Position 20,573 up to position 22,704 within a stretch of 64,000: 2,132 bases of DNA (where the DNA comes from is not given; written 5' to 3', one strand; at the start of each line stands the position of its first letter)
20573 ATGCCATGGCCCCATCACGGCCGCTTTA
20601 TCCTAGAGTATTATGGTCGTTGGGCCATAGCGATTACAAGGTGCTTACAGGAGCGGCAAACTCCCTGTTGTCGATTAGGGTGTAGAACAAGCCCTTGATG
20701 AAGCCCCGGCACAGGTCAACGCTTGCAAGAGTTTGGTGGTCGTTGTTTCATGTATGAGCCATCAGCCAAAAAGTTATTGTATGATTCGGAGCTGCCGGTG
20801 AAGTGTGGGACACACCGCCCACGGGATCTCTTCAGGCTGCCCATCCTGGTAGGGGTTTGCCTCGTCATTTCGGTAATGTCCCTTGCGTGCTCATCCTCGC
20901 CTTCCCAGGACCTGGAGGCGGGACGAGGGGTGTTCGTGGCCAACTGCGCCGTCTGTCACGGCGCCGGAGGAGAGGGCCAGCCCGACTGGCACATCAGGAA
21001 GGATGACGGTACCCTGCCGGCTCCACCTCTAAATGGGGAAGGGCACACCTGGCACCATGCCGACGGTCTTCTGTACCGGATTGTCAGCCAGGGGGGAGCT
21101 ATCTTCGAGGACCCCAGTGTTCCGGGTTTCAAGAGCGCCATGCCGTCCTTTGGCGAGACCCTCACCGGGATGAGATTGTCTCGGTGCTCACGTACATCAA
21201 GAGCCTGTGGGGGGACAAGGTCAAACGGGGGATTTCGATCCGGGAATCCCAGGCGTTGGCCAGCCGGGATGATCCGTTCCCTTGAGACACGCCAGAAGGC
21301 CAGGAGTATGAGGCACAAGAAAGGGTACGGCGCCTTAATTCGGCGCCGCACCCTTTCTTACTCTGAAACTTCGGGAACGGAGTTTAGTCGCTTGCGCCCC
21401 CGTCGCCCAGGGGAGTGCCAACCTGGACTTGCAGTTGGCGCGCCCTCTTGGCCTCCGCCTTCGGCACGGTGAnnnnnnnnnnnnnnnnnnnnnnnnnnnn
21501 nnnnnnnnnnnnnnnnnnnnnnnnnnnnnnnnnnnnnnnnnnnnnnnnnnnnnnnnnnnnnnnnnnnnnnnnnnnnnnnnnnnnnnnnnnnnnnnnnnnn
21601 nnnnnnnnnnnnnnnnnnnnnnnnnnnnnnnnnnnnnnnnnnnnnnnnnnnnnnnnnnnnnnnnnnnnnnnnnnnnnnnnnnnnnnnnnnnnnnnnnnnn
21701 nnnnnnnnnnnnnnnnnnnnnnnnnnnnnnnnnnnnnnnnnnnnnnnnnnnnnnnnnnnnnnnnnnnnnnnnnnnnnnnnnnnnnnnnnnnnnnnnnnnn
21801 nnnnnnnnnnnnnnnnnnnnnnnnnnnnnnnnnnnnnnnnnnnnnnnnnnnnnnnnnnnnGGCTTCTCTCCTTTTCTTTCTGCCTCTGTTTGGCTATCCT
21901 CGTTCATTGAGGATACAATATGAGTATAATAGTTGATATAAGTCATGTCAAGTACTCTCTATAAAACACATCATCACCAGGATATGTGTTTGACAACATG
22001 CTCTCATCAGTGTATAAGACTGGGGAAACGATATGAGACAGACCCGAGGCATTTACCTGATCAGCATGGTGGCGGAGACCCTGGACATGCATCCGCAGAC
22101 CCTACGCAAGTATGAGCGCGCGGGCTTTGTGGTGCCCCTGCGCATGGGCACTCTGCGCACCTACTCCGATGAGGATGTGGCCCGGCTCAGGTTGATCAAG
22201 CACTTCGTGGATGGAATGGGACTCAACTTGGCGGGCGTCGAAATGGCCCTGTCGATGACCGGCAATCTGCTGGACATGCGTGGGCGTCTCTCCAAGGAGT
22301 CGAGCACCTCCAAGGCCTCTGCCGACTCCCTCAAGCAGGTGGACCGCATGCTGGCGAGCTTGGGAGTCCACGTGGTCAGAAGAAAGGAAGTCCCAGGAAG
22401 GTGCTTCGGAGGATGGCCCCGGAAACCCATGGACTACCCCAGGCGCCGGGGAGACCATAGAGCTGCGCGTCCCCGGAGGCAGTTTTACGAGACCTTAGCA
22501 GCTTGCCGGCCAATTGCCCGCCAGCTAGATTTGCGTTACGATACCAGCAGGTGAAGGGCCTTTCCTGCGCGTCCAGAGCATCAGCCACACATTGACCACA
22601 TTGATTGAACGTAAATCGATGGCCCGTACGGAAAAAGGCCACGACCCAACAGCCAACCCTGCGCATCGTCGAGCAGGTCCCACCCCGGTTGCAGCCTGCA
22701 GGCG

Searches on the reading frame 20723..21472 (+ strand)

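Call 49: search_protein_families(library=pfam, proteins=[window:20723-21472:+], max_evalue=0.0001)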
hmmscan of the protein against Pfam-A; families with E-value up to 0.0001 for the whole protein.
window:20723-21472:+ (249 aa): 2 families
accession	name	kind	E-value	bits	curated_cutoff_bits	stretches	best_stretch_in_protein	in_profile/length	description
PF13442.11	Cytochrome_CBB3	-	4.1e-07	30.7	27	1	63-148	2-57/68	Cytochrome C oxidase, cbb3-type, subunit III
PF00034.26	Cytochrom_C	-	7e-07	30.9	21.3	1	65-145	2-72/90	Cytochrome c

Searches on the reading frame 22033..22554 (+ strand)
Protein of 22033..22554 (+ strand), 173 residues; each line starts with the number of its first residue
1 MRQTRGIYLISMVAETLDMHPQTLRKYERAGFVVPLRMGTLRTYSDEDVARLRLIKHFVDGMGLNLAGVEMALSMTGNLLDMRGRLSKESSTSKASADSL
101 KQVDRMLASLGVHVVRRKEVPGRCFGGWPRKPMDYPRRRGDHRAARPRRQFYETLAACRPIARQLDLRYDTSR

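Call 49: search_protein_families(library=pfam, proteins=[window:22033-22554:+], max_evalue=0.0001)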
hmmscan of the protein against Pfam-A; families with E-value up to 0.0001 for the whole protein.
window:22033-22554:+ (173 aa): 2 families
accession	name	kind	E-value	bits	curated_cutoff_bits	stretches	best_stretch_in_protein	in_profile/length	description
PF13411.12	MerR_1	-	2.1e-15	57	21.6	1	8-74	1-67/69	MerR HTH family regulatory protein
PF00376.29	MerR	-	1.2e-05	25.5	28.2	1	10-35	2-28/38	MerR family regulatory protein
